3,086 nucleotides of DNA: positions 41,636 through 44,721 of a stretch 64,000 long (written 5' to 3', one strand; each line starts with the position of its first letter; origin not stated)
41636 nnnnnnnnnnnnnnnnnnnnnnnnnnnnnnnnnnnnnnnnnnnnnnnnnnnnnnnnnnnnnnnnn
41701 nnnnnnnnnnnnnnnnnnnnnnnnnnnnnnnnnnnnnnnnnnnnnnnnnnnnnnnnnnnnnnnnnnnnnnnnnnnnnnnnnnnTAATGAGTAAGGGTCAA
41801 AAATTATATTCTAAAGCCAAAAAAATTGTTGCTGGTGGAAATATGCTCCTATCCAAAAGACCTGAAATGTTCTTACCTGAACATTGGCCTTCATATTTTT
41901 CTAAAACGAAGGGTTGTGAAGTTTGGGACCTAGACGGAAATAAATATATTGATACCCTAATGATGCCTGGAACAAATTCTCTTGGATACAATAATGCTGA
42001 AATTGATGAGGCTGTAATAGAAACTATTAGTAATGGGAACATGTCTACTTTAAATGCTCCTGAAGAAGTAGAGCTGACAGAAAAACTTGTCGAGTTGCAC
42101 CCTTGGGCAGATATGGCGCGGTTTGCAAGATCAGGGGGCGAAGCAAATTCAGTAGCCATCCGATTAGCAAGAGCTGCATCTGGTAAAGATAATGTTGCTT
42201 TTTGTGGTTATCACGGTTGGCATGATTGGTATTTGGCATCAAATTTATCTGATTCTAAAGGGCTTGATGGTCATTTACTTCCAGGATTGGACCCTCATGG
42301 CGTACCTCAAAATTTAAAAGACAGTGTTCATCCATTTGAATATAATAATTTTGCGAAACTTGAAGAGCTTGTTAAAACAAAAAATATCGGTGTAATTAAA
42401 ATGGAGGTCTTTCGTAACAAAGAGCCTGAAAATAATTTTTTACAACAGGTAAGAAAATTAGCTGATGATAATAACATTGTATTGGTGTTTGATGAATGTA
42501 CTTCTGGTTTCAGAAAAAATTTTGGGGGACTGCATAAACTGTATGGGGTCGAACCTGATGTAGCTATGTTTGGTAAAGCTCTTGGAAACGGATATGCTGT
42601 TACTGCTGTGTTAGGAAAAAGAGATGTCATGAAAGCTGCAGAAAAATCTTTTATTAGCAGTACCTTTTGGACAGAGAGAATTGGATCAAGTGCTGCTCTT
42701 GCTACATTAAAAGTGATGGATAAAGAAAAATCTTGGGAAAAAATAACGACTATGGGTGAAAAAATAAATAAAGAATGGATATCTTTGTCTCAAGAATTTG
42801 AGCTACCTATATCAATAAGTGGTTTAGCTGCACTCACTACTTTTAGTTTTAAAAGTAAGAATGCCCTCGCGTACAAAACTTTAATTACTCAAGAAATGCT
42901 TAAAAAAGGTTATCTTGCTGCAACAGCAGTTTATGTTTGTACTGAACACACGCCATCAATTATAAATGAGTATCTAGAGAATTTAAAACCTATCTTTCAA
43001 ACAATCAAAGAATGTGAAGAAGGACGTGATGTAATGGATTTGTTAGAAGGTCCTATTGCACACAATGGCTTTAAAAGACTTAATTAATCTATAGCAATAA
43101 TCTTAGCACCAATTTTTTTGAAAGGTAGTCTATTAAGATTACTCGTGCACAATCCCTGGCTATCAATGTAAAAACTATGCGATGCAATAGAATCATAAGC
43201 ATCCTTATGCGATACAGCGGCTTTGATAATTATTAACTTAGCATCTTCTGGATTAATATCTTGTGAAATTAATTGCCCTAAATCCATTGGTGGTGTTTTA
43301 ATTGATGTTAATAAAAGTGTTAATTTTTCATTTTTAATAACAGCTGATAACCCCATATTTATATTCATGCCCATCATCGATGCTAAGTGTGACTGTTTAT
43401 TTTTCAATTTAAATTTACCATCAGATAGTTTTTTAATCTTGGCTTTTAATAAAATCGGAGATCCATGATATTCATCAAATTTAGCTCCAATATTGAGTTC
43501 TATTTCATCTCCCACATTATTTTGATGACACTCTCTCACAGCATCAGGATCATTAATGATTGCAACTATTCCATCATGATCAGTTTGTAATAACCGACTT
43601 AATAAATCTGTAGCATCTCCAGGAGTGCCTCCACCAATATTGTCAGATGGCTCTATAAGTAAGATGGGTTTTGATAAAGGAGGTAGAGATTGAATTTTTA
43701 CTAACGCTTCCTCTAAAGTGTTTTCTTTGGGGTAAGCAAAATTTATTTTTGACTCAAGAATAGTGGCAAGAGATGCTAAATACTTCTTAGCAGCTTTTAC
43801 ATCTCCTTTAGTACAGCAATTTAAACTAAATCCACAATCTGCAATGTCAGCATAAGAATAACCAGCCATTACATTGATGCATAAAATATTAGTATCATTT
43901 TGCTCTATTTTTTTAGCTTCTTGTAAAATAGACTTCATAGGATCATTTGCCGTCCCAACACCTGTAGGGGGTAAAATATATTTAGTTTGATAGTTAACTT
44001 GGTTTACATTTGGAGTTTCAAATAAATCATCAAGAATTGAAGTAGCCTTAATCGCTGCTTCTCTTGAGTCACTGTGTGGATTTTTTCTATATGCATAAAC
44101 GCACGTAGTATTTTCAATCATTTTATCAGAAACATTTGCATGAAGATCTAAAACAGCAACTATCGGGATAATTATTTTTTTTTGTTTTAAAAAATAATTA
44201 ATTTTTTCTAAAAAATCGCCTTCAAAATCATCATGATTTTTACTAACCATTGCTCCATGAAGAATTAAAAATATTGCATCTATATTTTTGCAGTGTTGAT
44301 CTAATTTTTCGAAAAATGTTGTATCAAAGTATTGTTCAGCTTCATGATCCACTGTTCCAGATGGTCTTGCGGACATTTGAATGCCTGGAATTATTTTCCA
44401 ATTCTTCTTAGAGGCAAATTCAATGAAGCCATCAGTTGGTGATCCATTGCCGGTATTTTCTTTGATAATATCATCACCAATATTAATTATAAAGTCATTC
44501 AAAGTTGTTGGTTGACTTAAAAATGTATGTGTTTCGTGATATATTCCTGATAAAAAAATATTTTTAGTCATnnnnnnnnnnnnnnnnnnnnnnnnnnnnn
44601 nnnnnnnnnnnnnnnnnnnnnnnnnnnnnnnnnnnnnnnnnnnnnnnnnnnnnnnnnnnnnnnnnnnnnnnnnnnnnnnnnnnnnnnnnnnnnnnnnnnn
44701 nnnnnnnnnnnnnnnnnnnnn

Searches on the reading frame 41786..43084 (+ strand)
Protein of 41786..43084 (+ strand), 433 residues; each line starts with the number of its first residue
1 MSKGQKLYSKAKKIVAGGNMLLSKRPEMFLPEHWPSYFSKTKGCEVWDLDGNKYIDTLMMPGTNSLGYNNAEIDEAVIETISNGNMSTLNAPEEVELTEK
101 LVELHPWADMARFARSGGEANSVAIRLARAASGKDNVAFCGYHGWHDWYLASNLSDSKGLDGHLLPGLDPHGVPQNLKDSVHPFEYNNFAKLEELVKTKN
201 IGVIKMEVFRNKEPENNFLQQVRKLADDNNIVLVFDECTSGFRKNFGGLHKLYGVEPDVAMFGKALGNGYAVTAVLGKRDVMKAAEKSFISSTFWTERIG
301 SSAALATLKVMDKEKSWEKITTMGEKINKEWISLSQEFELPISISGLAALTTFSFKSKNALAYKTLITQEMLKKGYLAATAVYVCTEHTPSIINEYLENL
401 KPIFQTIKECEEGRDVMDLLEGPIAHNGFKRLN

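Call 3: search_protein_families(library=pfam, proteins=[window:41786-43084:+], max_evalue=1)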
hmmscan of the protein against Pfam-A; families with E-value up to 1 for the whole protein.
window:41786-43084:+ (433 aa): 1 family
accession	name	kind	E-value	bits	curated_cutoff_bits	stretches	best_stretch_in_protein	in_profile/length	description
PF00202.27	Aminotran_3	-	3.1e-39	135.2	30.5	1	37-377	12-370/403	Aminotransferase class-III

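Call 31: search_protein_families(library=ncbifam, proteins=[window:41786-43084:+], max_evalue=1e-10)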
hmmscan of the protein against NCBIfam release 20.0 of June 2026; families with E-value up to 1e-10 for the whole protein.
window:41786-43084:+ (433 aa): 66 families (the best 25 are shown)
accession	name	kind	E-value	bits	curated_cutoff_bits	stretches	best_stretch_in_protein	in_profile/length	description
NF004856.0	PRK06209.1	equivalog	8.1e-74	248.7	486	1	3-432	10-440/450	glutamate-1-semialdehyde 2,1-aminomutase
NF041362.1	GntE_guanitoxin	equivalog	1.6e-61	208.2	525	1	1-369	5-384/426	guanitoxin biosynthesis PLP-dependent transaminase GntE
NF000818.0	PRK00062.1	subfamily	3.7e-60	203.8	398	1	1-406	3-426/429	glutamate-1-semialdehyde 2,1-aminomutase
TIGR00713.1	hemL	equivalog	8e-56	189.5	527.3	1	5-375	3-387/423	glutamate-1-semialdehyde 2,1-aminomutase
NF009055.0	PRK12389.1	equivalog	2.3e-45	155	637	1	3-366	5-373/431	glutamate-1-semialdehyde 2,1-aminomutase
TIGR00707.1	argD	subfamily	2.1e-39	135.5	410.05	2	177-392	148-362/381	acetylornithine/succinylornithine family transaminase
NF005993.0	PRK08117.1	subfamily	3.1e-35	121.6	574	1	214-388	225-399/433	aspartate aminotransferase family protein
NF004426.0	PRK05769.1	equivalog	3.2e-35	121.8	552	1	9-381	15-408/441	acetyl ornithine aminotransferase family protein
NF002874.0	PRK03244.1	equivalog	3.2e-33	115.1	457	1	39-361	30-347/399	acetylornithine transaminase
NF006228.0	PRK08360.1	equivalog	1.9e-31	109.2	608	2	213-347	221-356/443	aspartate aminotransferase family protein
NF002325.0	PRK01278.1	subfamily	3e-30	105.1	372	1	37-374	16-355/395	acetylornithine transaminase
NF049976.1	AmadipTransam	equivalog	7.1e-30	104.2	650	1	35-360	15-357/416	2-aminoadipate transaminase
NF005376.0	PRK06918.1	equivalog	4e-29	101.3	676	1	196-356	215-380/451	4-aminobutyrate--2-oxoglutarate transaminase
NF049939.1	HyAminethphonNHLyPbfA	equivalog_domain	7.7e-29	100.4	525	1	38-356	47-380/442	(R)-1-hydroxy-2-aminoethylphosphonate ammonia-lyase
NF003468.0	PRK05093.1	subfamily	1.4e-28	99.7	522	1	30-393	17-382/405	acetylornithine/succinyldiaminopimelate transaminase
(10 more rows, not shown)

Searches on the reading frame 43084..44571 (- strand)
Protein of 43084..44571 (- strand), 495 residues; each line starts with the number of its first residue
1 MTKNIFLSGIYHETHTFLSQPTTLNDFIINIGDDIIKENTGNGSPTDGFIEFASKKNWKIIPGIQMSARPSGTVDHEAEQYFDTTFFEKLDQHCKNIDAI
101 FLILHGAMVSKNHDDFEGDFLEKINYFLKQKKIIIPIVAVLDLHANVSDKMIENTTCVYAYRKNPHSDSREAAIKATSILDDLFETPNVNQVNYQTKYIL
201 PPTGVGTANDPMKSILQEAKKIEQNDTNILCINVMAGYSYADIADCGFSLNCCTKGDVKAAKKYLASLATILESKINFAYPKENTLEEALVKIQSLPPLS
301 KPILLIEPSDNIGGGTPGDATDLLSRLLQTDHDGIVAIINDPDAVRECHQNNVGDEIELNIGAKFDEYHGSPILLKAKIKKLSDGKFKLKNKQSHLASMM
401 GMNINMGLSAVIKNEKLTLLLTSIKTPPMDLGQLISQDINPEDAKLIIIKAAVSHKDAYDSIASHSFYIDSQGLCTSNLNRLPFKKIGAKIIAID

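Call 30: search_protein_families(library=pfam, proteins=[window:43084-44571:-], max_evalue=0.0001)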
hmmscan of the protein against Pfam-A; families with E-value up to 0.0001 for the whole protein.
window:43084-44571:- (495 aa): 2 families
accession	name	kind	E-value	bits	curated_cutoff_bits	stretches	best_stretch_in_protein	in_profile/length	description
PF07364.17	DUF1485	-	2.6e-64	217.7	22.8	1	5-290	2-286/290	Metallopeptidase family M81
PF07171.17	MlrC_C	-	1.7e-43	149.3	27.2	1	307-486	3-178/178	MlrC C-terminus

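Call 31: search_protein_families(library=ncbifam, proteins=[window:43084-44571:-], max_evalue=1e-10)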
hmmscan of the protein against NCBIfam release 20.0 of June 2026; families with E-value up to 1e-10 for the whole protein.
window:43084-44571:- (495 aa): 1 family
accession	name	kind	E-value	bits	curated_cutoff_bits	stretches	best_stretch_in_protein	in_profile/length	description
NF041767.1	micro_ase_MlrC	exception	2.6e-28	98.8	999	1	5-468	31-482/511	microcystinase MlrC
